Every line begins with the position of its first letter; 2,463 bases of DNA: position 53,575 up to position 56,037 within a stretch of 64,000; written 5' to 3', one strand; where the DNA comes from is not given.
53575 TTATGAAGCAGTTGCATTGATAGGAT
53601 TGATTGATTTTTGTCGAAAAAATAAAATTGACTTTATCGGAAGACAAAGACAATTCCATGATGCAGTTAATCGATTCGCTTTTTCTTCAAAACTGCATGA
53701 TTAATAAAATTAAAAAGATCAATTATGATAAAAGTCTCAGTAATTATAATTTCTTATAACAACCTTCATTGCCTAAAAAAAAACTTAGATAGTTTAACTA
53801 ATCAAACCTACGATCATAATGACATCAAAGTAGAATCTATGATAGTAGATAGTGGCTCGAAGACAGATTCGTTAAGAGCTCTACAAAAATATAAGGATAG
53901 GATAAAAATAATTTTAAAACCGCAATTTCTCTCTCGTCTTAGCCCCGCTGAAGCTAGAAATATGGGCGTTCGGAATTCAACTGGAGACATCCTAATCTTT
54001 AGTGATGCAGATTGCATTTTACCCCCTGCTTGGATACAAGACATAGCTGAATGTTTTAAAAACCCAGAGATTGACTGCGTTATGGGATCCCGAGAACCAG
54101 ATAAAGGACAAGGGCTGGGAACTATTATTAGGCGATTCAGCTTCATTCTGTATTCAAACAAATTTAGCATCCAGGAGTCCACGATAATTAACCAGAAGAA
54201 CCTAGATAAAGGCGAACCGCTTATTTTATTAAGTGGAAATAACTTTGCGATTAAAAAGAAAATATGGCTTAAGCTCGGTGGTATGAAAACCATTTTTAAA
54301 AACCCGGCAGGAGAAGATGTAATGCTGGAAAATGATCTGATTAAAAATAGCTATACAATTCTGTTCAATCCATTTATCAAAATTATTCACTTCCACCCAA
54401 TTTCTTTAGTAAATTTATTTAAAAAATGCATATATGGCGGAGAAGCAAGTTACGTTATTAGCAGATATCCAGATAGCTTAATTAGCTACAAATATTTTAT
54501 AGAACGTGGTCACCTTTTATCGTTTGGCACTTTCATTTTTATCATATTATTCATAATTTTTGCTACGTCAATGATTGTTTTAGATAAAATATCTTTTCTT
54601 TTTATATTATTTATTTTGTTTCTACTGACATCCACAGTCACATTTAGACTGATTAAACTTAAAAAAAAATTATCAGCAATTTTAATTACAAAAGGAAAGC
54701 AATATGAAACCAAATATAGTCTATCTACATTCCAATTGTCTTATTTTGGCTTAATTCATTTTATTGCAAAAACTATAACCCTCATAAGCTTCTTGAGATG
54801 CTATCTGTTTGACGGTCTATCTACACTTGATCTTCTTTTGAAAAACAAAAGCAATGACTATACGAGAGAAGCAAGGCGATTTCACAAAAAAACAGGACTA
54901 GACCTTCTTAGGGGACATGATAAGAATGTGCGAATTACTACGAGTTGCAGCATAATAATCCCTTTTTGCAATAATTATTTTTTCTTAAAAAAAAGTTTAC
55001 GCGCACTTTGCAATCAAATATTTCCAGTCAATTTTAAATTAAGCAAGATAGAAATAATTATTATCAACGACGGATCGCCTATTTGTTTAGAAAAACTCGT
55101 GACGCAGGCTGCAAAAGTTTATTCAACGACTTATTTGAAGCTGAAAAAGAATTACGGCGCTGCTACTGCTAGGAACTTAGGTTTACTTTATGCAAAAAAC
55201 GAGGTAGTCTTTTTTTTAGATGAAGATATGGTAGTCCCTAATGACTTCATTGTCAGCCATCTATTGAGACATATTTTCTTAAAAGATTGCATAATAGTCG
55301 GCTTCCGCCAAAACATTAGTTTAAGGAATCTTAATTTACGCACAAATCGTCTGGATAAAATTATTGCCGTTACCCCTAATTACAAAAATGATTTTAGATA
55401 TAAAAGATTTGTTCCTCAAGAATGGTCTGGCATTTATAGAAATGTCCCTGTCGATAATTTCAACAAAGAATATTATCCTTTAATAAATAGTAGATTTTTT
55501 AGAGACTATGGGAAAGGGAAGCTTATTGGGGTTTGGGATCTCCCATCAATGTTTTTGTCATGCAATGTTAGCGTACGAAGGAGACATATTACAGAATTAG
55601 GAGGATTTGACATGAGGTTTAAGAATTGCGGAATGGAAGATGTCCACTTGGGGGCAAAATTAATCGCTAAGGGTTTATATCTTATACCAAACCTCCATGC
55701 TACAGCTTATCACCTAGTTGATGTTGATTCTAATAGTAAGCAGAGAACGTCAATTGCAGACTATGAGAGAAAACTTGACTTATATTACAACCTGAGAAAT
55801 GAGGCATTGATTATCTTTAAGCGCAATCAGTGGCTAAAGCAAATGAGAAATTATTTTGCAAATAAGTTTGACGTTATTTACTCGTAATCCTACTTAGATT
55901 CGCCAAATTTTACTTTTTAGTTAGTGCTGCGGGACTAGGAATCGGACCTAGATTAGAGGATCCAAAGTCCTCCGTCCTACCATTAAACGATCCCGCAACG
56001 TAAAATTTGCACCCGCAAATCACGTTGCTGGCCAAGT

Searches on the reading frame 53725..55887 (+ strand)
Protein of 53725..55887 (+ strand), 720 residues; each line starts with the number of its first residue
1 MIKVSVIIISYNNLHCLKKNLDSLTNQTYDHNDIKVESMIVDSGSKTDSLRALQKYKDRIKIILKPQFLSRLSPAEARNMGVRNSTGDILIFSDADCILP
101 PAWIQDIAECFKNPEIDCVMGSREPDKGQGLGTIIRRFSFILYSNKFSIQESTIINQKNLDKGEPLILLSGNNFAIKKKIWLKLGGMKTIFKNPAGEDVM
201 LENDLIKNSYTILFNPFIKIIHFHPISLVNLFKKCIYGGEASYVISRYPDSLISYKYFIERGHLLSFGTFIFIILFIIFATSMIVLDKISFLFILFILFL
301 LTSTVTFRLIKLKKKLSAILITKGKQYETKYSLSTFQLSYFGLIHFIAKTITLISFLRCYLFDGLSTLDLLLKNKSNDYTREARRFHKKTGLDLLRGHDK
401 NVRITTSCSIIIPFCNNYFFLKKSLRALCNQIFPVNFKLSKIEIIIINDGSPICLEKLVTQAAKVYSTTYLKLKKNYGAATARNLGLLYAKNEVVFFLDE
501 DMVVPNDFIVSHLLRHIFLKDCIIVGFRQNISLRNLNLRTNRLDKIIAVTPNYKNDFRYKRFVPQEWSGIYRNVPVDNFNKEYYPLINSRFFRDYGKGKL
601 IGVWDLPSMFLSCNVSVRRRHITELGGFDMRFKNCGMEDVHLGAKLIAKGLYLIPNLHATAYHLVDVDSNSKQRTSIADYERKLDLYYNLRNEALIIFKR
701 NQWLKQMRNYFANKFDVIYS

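Call 20: search_protein_families(library=pfam, proteins=[window:53725-55887:+], max_evalue=0.00001)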
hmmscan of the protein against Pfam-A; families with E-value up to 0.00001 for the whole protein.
window:53725-55887:+ (720 aa): 4 families
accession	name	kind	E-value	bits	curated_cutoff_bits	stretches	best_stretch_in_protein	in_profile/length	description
PF00535.33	Glycos_transf_2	-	1.1e-44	152.7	23.3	2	5-135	1-127/168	Glycosyl transferase family 2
PF10111.15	Glyco_tranf_2_2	-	1.2e-24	87.7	27.3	2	22-200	17-194/276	Glycosyltransferase like family 2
PF13641.12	Glyco_tranf_2_3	-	1.4e-12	48.6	27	1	4-234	3-223/230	Glycosyltransferase like family 2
PF13632.12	Glyco_trans_2_3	-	5.1e-07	30.1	27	0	91-299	3-193/198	Glycosyl transferase family group 2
